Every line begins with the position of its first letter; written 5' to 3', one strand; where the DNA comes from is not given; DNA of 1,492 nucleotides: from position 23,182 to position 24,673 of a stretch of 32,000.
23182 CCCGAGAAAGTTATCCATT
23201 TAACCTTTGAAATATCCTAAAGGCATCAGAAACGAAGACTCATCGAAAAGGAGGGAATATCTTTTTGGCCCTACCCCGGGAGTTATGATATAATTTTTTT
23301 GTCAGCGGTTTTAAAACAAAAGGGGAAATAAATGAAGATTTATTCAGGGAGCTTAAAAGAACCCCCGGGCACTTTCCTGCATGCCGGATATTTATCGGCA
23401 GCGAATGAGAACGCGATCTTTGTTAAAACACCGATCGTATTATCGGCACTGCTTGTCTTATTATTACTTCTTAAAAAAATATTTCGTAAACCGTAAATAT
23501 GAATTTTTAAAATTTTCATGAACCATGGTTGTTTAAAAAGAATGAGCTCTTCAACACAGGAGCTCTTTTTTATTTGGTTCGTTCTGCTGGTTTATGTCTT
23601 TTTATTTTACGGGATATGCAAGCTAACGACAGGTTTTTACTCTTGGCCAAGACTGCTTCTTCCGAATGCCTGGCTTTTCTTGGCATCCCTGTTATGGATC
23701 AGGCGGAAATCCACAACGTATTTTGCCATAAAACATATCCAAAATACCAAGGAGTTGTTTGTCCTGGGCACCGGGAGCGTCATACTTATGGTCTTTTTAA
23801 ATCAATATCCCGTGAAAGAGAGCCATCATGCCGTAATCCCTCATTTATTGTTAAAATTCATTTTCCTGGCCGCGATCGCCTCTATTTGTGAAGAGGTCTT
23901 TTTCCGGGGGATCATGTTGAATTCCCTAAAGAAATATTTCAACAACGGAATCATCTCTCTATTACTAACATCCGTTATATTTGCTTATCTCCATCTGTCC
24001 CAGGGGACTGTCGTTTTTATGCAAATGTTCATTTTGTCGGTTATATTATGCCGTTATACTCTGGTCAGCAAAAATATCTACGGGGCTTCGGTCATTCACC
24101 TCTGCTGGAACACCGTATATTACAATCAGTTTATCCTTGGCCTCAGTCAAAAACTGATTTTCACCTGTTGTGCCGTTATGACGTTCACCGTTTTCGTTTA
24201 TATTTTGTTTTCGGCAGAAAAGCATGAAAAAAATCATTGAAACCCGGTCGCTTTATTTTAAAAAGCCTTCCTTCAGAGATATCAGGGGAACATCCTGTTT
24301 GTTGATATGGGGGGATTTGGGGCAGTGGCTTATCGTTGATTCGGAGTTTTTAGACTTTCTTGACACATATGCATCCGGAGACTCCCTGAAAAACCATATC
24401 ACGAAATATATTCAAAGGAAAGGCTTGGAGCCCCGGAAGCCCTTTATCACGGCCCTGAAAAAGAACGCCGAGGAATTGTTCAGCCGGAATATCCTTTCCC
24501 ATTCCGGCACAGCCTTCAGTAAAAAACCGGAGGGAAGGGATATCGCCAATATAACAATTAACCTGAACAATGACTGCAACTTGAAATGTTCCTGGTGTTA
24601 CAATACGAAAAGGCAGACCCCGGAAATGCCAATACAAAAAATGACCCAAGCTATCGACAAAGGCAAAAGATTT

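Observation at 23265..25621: Candidate novel RiPP-like system: 54-aa Cys-free peptide, CPBP intramembrane protease and RRE-fused radical SAM/SPASM enzyme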

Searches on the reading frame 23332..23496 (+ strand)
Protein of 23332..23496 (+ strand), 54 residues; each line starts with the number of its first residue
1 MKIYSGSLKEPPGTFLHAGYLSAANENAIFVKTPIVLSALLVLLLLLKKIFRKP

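Call 3: search_protein_families(library=pfam, proteins=[window:23332-23496:+], max_evalue=0.1)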
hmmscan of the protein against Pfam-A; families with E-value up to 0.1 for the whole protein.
window:23332-23496:+ (54 aa): 0 families

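Call 4: search_protein_families(library=ncbifam, proteins=[window:23332-23496:+], max_evalue=0.1)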
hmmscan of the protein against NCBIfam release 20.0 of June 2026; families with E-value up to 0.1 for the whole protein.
window:23332-23496:+ (54 aa): 0 families

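Call 25: search_protein_families(library=ncbifam, proteins=[window:23332-23496:+], max_evalue=10)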
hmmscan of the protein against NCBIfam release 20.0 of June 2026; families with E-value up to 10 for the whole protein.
window:23332-23496:+ (54 aa): 1 family
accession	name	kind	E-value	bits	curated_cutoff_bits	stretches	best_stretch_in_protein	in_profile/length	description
NF041637.1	FGAM_small_mem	equivalog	0.12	12.2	40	1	28-46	15-33/33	phosphoribosylformylglycinamidine synthase-associated small membrane protein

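Call 39: find_homologous_proteins(query=A5, max_evalue=10)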
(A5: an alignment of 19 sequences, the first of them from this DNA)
Query A5 (19 sequences) (54 aa, profile of the alignment): 5 proteins with E <= 10 among 63 candidates.
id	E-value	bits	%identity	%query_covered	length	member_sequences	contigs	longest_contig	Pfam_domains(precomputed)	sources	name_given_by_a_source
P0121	1.4e-12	65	52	43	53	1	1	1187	-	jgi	jgi:hypothetical protein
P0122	1.4e-10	59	48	43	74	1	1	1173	-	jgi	-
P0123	1.7e-9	55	89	17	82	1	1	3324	-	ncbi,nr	ncbi:MAG: hypothetical protein MUC50_23945, partial [Myxococcota bacterium]|nr:hypothetical protein 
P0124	1.8e-7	49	54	44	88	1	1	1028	-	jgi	jgi:hypothetical protein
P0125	7.3e-5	40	63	43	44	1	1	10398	-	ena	-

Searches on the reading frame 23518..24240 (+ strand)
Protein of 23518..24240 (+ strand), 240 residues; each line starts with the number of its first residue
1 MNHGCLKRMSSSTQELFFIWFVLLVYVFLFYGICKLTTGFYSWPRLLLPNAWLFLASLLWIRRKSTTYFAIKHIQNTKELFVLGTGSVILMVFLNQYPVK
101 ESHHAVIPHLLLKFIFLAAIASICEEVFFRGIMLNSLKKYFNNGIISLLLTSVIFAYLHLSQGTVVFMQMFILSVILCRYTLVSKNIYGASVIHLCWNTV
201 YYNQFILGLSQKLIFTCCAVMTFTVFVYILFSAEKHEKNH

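Call 3: search_protein_families(library=pfam, proteins=[window:23518-24240:+], max_evalue=0.1)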
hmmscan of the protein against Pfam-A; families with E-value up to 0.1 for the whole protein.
window:23518-24240:+ (240 aa): 1 family
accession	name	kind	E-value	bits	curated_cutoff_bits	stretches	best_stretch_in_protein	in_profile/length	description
PF02517.21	Rce1-like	-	4.7e-19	68.9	22.4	1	109-200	3-93/93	Type II CAAX prenyl endopeptidase Rce1-like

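Call 4: search_protein_families(library=ncbifam, proteins=[window:23518-24240:+], max_evalue=0.1)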
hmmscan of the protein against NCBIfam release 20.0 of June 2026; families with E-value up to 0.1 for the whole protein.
window:23518-24240:+ (240 aa): 6 families
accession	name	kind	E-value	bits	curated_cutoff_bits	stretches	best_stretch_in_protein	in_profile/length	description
NF041647.1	ABC_perm_CPBP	equivalog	1.5e-11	43.8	435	1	14-200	424-629/636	ABC transporter permease subunit/CPBP intramembrane protease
NF040589.1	CPBP_Synerg_MrtS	equivalog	3.7e-08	33.8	130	1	81-198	43-160/170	Synerg-CTERM system glutamic-type intramembrane protease MrtS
NF033192.3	CPBP_JDVT_MrtJ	equivalog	1.1e-05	26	75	1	116-201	3-95/98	JDVT-CTERM system glutamic-type intramembrane protease MrtJ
NF040914.1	Mrt_core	domain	2.3e-05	24.4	100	1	121-200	11-100/108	myxosortase family intramembrane protease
NF040594.1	CPBP_fam_MrtC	equivalog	0.0018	18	195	1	84-161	83-174/221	myxosortase MrtC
NF040674.1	CPBP_fam_MrtP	equivalog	0.013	14.9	250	1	122-160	257-304/354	myxosortase MrtP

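Call 42: list_cluster_members(proteins=[P0001, window:23518-24240:+, window:25688-26395:+])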
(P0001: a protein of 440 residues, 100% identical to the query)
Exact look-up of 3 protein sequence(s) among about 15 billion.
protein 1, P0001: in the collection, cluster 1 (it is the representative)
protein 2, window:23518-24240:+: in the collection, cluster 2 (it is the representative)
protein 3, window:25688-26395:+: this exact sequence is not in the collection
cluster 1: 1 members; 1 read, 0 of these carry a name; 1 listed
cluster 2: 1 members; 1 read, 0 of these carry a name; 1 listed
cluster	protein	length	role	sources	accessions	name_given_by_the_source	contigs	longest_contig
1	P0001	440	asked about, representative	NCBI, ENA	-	-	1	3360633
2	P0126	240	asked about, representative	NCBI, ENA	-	-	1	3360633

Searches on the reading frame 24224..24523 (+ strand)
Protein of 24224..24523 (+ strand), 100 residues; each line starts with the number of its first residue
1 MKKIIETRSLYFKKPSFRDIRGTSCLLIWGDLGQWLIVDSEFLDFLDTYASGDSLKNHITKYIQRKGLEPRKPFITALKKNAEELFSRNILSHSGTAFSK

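Call 32: search_protein_families(library=pfam, alignment_id=A2, max_evalue=1)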
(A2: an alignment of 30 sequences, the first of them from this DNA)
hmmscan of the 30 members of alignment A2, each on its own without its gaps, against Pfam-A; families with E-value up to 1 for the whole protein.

A. member 1, seq(100 aa): 0 families

B. families by the number of members that match (of 30 scanned): 20 families
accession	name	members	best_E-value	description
PF05402.18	PqqD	14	0.00051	Coenzyme PQQ synthesis protein D (PqqD)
PF25004.1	DUF7782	4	0.002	Domain of unknown function (DUF7782)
PF14069.11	SpoVIF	1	0.0031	Stage VI sporulation protein F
PF21895.1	MTHFR_C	1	0.011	MTHFR, SAM-binding regulatory domain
PF16512.11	RhoGAP-FF1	1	0.016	p190-A and -B Rho GAPs FF domain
PF04576.20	Zein-binding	1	0.028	Zein-binding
PF25521.1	HTH_TANC1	1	0.037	TANC1-like, winged helix-turn-helix domain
PF05719.16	GPP34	1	0.043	Golgi phosphoprotein 3 (GPP34)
PF01649.23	Ribosomal_S20p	1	0.081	Ribosomal protein S20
PF24406.1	nSTAND_NTPase4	1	0.099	Novel STAND NTPase 4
PF10813.13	Herpesvir_UL11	1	0.12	Herpesvirus UL11 homologue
PF22983.1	RM8_Med14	1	0.13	Mediator of RNA polymerase II transcription subunit 14, RM8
PF08436.17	DXP_redisom_C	1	0.13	1-deoxy-D-xylulose 5-phosphate reductoisomerase C-terminal domain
PF19547.4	DUF6071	1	0.14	Family of unknown function (DUF6071)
PF14357.11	DUF4404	1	0.14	Domain of unknown function (DUF4404)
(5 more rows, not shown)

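Call 33: search_solved_structures(query=A2, max_evalue=10, show_alignments=3)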
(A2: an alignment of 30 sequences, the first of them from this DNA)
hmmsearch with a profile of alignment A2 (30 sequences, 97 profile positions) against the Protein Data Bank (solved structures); distinct sequences matched with E-value up to 10: 21.
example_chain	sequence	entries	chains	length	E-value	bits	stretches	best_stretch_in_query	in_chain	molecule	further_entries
5orm_A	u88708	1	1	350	0.00057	23.2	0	39-89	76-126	cPPR-Telo1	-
5orq_A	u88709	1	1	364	0.00058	23.2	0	39-89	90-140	cPPR-Telo1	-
4pjq_A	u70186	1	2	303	0.0026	21.1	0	39-89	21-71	Pentatricopeptide repeat protein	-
4wn4_A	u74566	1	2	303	0.0029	21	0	38-89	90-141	Pentatricopeptide repeat protein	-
4pjr_A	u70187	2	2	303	0.0037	20.6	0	39-89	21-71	Pentatricopeptide repeat protein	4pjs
4wsl_A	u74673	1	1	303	0.022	18.1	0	39-89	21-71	Pentatricopeptide repeat protein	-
7dkl_A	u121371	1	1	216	0.036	17.4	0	66-94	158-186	DEP domain-containing mTOR-interacting protein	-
5sxy_A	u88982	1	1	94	0.045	17.2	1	36-89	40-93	Bifunctional coenzyme PQQ synthesis protein C/D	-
7ped_B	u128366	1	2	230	0.061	16.7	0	66-94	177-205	DEP domain-containing mTOR-interacting protein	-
4mp4_A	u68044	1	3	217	0.12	15.8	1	31-68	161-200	Glutathione S-transferase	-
7owg_O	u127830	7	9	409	0.18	15.2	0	66-94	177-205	DEP domain-containing mTOR-interacting protein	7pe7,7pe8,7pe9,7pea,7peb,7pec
3g2b_A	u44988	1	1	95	0.24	14.8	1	37-89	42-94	Coenzyme PQQ synthesis protein D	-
5vrd_D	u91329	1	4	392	0.52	13.7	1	36-89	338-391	Bifunctional coenzyme PQQ synthesis protein C/D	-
6spe_t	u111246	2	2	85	0.67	13.4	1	50-95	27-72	30S ribosomal protein S20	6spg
6spc_t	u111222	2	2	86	0.69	13.4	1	50-95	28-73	30S ribosomal protein S20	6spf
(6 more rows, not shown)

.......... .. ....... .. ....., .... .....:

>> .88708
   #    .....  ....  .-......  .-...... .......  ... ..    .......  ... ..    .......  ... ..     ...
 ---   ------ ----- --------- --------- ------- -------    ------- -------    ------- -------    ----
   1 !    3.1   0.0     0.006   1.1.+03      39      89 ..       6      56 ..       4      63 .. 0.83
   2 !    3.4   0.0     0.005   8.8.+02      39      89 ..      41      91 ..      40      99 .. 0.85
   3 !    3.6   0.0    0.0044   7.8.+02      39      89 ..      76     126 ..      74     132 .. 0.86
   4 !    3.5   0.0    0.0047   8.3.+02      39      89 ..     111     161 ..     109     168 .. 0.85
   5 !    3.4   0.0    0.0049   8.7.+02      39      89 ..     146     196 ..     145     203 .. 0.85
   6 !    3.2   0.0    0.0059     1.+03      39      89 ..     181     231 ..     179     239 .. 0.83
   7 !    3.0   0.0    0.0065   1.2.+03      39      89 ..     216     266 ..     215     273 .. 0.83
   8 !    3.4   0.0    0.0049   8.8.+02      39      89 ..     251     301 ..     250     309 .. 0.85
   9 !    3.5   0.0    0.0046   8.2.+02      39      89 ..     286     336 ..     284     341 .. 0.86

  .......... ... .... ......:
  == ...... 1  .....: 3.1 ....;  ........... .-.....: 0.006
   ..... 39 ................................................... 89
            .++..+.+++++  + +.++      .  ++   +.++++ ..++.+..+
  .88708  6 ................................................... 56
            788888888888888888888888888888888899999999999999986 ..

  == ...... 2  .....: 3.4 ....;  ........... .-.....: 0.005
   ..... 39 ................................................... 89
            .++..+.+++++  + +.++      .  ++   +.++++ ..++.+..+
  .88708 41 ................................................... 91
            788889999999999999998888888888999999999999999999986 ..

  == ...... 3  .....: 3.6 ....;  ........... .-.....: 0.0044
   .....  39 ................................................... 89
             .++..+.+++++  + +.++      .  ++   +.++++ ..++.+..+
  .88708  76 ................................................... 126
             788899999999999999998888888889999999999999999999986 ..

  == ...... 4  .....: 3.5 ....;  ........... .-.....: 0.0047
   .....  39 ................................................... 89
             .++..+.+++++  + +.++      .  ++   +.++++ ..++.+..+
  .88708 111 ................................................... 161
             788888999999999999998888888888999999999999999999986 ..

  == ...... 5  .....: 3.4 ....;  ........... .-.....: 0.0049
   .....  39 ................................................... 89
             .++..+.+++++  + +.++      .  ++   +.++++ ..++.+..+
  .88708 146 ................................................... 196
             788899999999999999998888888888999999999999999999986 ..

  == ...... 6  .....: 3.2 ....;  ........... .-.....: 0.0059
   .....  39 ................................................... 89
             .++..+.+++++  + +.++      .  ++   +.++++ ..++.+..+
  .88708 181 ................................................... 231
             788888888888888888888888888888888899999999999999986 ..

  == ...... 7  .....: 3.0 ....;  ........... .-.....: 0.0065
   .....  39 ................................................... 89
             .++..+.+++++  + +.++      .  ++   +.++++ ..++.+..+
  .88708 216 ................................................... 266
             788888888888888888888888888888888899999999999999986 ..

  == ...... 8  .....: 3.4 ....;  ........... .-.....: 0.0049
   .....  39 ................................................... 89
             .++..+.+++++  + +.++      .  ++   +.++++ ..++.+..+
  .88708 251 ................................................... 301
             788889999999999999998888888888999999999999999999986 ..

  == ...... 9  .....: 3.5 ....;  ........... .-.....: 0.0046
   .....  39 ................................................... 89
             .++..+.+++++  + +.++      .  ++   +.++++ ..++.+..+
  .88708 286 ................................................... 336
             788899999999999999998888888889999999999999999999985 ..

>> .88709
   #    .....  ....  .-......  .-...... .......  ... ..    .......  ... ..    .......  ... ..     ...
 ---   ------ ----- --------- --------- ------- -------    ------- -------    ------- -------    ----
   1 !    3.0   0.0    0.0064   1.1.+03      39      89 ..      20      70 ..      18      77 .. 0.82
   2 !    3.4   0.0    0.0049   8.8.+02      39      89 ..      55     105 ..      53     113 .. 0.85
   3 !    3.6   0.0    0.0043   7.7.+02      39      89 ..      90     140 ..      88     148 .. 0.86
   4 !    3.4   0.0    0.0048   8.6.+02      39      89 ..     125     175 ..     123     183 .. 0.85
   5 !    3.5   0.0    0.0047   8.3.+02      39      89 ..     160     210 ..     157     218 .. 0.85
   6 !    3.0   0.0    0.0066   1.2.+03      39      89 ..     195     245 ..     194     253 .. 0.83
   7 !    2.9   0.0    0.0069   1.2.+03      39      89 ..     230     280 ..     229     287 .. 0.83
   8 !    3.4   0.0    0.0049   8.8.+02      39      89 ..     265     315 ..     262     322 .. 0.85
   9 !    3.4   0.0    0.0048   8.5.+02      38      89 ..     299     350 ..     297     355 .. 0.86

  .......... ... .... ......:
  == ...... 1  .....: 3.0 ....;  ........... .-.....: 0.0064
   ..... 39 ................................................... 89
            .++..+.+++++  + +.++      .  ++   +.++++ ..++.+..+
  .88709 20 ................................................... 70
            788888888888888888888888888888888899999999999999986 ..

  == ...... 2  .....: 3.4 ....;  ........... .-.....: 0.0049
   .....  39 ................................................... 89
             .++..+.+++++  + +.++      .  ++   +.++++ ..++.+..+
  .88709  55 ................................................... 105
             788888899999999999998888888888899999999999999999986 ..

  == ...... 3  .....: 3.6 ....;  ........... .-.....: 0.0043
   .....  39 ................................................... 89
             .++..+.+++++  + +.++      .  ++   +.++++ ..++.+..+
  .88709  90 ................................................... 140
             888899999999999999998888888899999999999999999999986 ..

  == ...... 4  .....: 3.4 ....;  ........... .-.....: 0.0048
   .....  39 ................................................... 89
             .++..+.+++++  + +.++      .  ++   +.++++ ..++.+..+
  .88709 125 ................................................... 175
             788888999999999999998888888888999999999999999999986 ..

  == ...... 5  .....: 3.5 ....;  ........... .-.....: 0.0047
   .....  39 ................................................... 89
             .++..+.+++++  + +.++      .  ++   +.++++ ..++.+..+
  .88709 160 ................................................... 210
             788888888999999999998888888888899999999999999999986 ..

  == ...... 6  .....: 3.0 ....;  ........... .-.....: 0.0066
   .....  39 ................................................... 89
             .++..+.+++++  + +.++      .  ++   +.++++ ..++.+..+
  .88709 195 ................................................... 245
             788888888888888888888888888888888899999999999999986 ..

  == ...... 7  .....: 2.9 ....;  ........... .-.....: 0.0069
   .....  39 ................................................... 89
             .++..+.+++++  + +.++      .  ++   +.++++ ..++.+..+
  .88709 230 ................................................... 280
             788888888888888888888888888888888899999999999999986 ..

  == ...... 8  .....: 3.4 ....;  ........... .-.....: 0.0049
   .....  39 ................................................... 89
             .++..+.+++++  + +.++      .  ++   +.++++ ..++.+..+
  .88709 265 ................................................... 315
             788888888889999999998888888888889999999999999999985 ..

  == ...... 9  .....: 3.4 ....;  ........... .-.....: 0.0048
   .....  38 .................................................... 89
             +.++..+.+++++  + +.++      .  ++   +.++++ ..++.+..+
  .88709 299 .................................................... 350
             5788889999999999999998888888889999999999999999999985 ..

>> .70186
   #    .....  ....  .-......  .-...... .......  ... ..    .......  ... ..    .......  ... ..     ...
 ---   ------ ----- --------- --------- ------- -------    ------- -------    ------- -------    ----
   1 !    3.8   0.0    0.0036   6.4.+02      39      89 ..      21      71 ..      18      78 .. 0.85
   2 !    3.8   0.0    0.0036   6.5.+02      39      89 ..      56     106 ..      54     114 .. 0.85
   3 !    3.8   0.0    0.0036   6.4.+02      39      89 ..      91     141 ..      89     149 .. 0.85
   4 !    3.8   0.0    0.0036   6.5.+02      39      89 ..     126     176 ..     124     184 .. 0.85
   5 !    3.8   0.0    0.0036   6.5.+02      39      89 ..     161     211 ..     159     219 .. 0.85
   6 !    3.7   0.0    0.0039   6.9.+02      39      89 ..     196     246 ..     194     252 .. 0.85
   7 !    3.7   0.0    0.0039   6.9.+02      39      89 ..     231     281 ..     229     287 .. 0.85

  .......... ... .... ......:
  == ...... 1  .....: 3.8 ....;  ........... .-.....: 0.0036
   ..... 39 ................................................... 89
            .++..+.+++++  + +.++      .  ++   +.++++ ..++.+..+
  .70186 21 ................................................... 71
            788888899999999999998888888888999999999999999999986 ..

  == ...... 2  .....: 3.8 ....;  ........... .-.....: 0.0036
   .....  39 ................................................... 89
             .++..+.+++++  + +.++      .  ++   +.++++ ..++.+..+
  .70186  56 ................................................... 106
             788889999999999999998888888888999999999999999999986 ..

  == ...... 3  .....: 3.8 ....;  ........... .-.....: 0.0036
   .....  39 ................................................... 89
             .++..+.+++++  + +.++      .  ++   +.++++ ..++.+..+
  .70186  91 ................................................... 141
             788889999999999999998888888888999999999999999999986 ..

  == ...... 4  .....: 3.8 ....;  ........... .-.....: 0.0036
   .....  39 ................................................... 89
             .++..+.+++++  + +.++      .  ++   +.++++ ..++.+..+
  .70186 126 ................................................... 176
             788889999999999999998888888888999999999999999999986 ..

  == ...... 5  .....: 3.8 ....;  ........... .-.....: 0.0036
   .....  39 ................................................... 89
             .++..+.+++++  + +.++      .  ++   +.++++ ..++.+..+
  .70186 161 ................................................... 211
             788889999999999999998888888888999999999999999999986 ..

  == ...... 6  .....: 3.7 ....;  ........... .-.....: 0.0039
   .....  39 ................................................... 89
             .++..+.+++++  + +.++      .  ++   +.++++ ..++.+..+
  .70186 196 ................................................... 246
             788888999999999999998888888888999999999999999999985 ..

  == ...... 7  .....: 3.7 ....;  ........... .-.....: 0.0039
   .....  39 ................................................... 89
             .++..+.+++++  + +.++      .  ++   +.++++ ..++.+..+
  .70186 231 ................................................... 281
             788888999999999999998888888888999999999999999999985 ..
